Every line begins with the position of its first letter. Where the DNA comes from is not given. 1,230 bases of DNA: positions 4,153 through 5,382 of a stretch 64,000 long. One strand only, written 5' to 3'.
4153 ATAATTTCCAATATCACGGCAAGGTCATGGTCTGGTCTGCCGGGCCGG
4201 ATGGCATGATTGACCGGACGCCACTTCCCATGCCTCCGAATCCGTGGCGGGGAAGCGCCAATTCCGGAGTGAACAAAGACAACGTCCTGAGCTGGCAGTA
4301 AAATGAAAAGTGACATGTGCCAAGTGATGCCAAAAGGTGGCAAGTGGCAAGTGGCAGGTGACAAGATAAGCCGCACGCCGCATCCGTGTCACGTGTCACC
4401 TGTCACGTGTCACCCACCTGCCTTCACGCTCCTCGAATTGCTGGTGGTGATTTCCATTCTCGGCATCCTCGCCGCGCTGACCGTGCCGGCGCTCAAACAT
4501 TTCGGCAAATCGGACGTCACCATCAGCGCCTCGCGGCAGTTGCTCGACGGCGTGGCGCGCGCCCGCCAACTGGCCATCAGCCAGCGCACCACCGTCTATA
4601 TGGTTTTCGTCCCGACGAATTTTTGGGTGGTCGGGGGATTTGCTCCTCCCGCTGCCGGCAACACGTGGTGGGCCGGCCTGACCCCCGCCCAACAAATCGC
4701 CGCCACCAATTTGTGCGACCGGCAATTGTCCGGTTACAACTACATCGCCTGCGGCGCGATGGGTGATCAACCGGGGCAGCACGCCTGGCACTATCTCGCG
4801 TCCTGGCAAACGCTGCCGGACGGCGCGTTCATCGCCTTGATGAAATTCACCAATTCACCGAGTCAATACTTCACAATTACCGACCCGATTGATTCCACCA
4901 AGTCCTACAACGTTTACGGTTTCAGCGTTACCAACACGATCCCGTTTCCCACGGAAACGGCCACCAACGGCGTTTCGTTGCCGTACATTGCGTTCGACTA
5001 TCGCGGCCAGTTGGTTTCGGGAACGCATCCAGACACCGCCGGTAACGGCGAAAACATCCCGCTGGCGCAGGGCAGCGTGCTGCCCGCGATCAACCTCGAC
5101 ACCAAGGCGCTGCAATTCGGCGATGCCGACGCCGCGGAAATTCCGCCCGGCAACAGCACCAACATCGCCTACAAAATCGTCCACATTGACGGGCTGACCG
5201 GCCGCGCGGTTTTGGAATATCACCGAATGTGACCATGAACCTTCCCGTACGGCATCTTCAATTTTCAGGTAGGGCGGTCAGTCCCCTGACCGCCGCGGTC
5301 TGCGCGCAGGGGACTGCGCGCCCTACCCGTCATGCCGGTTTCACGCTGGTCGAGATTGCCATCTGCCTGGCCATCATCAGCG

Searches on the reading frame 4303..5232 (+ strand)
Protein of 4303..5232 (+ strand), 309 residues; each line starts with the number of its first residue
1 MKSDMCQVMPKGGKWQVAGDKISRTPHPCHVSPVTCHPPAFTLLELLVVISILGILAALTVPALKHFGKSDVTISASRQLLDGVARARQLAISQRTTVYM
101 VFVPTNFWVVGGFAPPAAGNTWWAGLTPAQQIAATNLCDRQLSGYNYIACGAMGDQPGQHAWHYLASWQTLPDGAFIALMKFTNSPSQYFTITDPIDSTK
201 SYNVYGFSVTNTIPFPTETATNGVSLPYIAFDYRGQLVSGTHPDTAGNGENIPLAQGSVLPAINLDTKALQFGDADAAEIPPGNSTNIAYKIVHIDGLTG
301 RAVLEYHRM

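Call 65: search_protein_families(library=pfam, proteins=[window:4303-5232:+], max_evalue=0.001)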
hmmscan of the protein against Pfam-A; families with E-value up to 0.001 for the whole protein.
window:4303-5232:+ (309 aa): 1 family
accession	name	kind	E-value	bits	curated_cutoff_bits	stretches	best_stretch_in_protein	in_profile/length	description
PF07963.17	N_methyl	-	0.00081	19.3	21.2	0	41-59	7-25/27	Prokaryotic N-terminal methylation motif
